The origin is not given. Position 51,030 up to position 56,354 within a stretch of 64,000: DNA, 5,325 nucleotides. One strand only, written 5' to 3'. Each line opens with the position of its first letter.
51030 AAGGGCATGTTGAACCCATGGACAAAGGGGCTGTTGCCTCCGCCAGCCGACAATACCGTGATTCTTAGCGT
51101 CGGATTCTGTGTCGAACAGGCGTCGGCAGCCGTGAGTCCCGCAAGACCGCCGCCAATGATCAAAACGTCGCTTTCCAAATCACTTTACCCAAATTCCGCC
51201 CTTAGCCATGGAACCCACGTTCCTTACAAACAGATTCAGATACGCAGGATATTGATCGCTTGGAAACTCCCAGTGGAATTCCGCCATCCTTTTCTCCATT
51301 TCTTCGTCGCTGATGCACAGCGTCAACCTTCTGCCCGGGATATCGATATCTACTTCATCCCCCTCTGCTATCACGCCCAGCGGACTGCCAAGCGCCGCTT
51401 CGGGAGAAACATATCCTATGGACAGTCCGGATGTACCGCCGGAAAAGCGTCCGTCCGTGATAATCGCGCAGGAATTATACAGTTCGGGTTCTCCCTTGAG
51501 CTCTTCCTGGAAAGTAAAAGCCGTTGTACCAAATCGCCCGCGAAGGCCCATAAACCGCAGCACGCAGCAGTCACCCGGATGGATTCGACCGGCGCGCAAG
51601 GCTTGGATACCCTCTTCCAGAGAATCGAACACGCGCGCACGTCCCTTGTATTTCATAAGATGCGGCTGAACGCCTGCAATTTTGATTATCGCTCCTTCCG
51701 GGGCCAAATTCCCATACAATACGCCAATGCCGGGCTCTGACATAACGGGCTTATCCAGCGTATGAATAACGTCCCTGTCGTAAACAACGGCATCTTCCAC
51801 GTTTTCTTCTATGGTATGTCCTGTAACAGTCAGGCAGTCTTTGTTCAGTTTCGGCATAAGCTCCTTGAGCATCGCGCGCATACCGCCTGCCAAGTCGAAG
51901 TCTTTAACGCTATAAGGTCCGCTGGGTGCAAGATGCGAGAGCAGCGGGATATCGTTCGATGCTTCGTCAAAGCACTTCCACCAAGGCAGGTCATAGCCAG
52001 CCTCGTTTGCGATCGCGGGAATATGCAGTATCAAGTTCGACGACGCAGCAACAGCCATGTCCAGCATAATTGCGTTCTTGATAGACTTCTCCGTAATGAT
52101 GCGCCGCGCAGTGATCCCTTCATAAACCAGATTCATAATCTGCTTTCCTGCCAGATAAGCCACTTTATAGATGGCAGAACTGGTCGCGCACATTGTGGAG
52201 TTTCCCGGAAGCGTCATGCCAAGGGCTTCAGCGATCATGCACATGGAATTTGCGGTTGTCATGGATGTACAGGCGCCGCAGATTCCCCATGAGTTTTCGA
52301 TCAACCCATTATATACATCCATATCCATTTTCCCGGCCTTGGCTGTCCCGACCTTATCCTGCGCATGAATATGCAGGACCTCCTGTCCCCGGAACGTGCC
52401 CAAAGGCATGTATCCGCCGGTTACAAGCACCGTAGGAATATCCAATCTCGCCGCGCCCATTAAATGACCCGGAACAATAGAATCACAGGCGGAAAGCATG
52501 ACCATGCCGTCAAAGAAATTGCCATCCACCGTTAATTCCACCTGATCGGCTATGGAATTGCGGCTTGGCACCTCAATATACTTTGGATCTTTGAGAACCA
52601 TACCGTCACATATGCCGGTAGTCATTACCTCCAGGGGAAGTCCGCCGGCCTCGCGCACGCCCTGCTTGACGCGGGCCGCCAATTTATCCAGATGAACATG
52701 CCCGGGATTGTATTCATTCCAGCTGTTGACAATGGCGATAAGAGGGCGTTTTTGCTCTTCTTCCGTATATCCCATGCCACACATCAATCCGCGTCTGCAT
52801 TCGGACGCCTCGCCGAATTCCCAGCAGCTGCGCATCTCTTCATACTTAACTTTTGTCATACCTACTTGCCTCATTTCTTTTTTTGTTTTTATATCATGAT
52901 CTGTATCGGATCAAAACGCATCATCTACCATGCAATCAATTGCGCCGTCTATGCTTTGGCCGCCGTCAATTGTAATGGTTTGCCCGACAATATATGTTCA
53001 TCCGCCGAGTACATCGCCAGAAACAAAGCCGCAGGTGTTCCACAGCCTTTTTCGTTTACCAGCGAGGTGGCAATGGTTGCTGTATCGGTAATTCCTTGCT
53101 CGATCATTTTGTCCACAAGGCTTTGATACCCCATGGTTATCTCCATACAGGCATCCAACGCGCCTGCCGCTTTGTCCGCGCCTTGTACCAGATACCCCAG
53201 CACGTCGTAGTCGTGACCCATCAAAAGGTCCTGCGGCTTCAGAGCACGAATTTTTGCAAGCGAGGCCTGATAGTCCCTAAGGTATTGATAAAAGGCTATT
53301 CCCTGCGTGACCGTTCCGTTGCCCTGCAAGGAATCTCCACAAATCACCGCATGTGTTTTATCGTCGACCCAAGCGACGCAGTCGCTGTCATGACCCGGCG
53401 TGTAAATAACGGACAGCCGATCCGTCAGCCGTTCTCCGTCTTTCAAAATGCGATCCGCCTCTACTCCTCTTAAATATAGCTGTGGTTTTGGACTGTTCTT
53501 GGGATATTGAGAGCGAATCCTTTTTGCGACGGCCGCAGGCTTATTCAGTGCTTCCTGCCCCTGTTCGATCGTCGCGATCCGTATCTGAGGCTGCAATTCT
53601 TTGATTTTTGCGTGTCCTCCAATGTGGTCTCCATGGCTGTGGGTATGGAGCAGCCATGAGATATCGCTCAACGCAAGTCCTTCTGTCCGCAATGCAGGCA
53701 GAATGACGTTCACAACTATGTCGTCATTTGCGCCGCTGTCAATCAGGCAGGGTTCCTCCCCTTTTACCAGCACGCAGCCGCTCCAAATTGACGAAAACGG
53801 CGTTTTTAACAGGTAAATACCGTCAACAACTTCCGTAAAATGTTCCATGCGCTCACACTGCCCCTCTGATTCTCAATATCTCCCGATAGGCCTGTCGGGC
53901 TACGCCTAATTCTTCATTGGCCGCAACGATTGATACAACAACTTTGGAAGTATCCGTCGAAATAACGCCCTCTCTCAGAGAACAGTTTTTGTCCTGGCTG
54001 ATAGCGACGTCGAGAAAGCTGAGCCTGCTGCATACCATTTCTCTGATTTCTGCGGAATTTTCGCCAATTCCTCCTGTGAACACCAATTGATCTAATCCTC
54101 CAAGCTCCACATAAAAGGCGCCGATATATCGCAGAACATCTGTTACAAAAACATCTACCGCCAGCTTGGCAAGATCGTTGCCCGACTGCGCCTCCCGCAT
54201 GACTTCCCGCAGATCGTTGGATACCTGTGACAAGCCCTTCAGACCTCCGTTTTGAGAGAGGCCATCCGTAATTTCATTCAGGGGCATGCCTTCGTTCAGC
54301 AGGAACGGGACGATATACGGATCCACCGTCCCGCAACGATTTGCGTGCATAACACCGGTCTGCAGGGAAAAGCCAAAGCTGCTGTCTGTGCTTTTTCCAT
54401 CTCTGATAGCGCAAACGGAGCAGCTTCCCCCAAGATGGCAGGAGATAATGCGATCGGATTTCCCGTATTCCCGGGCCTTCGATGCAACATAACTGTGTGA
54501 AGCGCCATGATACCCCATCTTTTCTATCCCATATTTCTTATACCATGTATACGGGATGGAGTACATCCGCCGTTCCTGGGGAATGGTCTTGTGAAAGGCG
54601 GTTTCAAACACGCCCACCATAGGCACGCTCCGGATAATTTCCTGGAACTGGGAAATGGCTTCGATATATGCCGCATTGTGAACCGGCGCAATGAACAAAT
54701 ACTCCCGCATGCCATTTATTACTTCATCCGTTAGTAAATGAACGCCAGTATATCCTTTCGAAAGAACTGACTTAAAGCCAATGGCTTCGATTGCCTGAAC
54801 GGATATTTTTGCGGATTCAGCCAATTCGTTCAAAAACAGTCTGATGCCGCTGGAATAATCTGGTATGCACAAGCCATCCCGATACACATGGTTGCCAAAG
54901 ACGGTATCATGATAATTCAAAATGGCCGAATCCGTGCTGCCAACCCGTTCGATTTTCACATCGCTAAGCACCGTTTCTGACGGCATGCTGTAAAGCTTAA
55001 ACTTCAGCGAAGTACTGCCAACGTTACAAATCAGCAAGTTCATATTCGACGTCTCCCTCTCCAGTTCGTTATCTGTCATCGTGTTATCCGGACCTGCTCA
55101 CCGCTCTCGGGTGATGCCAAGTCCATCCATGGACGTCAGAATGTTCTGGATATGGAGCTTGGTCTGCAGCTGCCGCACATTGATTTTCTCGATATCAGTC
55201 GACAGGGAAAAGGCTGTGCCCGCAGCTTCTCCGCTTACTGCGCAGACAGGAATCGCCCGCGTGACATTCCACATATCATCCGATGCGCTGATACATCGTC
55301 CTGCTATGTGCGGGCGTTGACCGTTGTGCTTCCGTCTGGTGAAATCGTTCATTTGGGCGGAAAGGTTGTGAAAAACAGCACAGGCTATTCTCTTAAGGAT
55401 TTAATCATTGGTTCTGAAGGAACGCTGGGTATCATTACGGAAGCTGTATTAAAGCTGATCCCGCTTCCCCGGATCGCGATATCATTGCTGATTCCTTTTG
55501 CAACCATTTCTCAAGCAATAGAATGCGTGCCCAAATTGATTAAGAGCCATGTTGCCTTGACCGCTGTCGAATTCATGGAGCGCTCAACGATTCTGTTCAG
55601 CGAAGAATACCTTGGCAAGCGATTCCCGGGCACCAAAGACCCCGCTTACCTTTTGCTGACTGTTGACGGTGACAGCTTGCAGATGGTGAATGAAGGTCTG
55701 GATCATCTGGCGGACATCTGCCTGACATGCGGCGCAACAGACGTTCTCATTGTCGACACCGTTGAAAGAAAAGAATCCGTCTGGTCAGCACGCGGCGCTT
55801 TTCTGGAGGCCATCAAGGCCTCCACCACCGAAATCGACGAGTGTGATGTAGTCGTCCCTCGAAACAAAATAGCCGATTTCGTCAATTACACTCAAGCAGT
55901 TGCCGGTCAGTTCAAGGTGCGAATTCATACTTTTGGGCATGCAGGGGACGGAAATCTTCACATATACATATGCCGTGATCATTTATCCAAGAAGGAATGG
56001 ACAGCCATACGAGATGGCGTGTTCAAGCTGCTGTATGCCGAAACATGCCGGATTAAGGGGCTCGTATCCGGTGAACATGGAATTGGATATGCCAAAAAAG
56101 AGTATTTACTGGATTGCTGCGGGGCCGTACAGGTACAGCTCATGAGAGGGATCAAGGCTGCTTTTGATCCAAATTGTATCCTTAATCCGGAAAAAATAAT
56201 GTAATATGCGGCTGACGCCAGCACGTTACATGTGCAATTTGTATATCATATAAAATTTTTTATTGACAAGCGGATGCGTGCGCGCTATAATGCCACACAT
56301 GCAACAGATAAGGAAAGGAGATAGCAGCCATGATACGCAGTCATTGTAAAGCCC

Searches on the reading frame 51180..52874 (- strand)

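Call 40: search_protein_families(library=pfam, proteins=[window:51180-52874:-], max_evalue=0.0001)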
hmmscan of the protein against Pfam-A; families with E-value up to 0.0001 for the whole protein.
window:51180-52874:- (564 aa): 2 families
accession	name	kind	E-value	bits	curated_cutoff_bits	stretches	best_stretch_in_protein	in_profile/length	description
PF00920.27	ILVD_EDD_N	-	6.1e-105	351.3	27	1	43-358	1-316/316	Dihydroxy-acid/6-phosphogluconate dehydratase N-terminal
PF24877.1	ILV_EDD_C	-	4.5e-51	173.4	27.7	1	368-559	1-190/191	Dihydroxy-acid/6-phosphogluconate dehydratase C-terminal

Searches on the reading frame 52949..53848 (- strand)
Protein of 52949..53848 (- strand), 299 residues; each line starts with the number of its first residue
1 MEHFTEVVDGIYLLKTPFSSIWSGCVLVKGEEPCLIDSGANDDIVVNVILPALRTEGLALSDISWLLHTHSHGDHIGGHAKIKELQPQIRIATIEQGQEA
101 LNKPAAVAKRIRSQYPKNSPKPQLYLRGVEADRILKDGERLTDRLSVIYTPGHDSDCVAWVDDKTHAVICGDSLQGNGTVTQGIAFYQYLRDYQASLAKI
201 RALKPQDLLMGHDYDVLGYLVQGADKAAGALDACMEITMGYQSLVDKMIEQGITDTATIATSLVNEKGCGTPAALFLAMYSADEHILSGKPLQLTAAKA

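Call 40: search_protein_families(library=pfam, proteins=[window:52949-53848:-], max_evalue=0.0001)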
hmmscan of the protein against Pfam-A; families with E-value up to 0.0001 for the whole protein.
window:52949-53848:- (299 aa): 1 family
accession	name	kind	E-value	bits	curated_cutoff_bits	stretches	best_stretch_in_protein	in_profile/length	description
PF00753.33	Lactamase_B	-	3e-18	66.9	22.7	1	25-212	8-196/196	Metallo-beta-lactamase superfamily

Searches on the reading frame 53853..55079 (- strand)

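Call 40: search_protein_families(library=pfam, proteins=[window:53853-55079:-], max_evalue=0.0001)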
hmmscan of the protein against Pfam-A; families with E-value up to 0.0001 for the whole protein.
window:53853-55079:- (408 aa): 1 family
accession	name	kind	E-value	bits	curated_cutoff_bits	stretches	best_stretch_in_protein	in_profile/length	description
PF00871.23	Acetate_kinase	-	3.4e-96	322.7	22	1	15-395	2-392/392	Acetokinase family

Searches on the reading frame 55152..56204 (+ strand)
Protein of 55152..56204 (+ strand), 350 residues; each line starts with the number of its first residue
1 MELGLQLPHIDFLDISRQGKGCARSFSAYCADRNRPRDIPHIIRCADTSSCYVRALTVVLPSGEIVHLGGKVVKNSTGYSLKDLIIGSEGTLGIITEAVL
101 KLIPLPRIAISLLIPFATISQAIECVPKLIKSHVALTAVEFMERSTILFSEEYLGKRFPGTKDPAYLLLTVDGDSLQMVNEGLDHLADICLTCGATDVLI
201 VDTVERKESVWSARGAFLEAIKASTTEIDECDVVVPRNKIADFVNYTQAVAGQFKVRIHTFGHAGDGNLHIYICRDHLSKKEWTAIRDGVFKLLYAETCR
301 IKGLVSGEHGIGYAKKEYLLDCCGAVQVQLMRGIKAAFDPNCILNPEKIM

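Call 40: search_protein_families(library=pfam, proteins=[window:55152-56204:+], max_evalue=0.0001)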
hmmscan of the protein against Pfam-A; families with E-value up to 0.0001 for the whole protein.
window:55152-56204:+ (350 aa): 1 family
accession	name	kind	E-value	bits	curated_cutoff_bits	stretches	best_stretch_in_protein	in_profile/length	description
PF02913.24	FAD-oxidase_C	-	2.8e-57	194.7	21.2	1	109-349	5-248/248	FAD linked oxidases, C-terminal domain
